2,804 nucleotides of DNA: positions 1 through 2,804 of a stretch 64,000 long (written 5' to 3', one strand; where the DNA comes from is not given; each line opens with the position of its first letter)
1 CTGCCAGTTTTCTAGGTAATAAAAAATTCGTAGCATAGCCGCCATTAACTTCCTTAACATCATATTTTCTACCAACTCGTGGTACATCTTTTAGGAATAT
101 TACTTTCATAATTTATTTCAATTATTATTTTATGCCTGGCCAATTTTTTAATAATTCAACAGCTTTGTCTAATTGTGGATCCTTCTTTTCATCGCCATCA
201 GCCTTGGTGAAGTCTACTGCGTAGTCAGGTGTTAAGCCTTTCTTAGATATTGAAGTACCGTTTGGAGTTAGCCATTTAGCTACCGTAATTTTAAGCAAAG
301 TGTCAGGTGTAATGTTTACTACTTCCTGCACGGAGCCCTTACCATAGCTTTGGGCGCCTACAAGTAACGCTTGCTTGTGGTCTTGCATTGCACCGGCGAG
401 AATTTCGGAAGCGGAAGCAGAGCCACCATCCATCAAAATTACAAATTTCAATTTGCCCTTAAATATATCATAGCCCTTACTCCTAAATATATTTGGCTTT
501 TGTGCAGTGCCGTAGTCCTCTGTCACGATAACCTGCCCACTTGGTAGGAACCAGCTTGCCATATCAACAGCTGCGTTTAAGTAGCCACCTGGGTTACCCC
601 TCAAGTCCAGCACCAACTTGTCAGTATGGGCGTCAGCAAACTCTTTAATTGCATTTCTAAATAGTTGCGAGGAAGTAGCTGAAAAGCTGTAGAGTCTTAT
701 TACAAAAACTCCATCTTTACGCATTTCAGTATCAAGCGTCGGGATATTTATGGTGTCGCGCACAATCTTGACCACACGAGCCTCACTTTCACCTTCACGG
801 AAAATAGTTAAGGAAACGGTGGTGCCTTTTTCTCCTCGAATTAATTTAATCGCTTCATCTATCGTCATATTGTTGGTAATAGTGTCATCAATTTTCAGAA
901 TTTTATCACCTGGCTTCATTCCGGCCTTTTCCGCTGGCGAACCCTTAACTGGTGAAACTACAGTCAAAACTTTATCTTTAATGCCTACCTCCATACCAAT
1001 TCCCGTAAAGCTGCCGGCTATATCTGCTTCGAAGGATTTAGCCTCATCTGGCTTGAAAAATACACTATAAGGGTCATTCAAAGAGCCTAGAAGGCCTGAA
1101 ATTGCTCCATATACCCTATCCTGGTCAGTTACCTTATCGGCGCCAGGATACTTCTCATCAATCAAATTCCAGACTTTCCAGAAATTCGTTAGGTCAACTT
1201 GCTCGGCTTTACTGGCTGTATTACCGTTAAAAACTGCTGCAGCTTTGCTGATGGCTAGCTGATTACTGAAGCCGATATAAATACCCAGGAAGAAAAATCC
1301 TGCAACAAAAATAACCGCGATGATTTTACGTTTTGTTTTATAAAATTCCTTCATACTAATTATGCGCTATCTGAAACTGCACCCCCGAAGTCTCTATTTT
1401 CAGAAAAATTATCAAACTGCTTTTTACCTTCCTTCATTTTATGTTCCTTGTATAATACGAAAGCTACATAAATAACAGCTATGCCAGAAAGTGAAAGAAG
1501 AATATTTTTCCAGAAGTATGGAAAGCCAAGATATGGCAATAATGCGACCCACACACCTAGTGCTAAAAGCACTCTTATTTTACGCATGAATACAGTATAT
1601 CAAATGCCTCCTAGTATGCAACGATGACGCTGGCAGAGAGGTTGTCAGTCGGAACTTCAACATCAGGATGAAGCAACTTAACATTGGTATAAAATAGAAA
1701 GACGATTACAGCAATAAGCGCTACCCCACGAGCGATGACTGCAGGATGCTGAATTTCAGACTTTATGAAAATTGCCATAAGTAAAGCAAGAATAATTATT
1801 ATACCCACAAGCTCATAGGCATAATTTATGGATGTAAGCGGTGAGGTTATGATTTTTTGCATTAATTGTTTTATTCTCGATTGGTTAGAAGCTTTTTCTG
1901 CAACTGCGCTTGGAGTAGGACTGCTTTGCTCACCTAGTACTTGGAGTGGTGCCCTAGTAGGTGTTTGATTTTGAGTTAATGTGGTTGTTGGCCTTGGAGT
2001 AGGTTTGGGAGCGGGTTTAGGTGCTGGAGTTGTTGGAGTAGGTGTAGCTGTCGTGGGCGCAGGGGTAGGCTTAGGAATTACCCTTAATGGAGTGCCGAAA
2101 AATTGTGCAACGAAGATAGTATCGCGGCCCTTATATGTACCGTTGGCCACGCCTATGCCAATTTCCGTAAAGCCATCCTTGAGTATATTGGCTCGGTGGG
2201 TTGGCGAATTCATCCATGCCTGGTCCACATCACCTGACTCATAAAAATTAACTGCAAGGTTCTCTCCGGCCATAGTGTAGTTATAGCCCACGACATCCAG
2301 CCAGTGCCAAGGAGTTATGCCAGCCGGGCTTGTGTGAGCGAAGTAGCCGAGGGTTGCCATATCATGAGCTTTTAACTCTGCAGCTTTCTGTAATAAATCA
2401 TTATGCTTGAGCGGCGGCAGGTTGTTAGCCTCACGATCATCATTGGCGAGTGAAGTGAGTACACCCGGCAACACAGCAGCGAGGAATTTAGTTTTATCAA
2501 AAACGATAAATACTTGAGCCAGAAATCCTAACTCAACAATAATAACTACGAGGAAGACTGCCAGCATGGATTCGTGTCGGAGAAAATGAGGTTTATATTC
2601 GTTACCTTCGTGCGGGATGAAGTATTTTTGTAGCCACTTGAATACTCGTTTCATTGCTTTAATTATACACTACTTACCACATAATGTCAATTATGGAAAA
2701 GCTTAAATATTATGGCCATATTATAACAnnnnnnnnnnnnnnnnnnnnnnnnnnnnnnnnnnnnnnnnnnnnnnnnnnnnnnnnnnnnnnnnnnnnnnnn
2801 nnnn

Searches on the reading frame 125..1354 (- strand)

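Call 47: search_protein_families(library=pfam, proteins=[window:125-1354:-], max_evalue=0.0001)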
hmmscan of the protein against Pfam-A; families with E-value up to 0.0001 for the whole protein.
window:125-1354:- (409 aa): 5 families
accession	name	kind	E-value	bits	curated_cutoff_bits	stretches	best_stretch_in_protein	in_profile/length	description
PF03572.23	Peptidase_S41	-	2.5e-47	161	24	1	218-380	4-165/165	Peptidase family S41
PF17820.7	PDZ_6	-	2.9e-13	49.8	27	1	132-184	2-52/54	PDZ domain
PF13180.12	PDZ_2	-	3.3e-11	43.8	27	1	118-192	2-75/80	PDZ domain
PF00595.29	PDZ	-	3.3e-11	43.8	23.2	1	115-184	10-80/81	PDZ domain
PF22694.1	CtpB_N-like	-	4e-09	37.2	27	1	36-100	19-81/85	Activating protease CtpB N-terminal domain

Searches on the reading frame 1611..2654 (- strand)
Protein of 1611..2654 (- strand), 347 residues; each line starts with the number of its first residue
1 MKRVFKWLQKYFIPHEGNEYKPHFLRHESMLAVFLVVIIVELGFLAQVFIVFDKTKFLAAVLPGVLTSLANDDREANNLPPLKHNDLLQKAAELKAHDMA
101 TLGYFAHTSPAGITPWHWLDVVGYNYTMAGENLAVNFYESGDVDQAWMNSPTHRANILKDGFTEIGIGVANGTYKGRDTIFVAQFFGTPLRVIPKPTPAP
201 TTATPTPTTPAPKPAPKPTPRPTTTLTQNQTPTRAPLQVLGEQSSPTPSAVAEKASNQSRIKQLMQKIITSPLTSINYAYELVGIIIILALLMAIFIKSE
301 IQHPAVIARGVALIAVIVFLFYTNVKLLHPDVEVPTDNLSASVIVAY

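Call 47: search_protein_families(library=pfam, proteins=[window:1611-2654:-], max_evalue=0.0001)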
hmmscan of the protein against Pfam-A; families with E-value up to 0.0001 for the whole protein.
window:1611-2654:- (347 aa): 1 family
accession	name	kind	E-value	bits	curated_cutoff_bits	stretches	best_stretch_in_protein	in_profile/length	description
PF00188.32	CAP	-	1.3e-15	58.7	21.1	1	69-185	3-117/117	Cysteine-rich secretory protein family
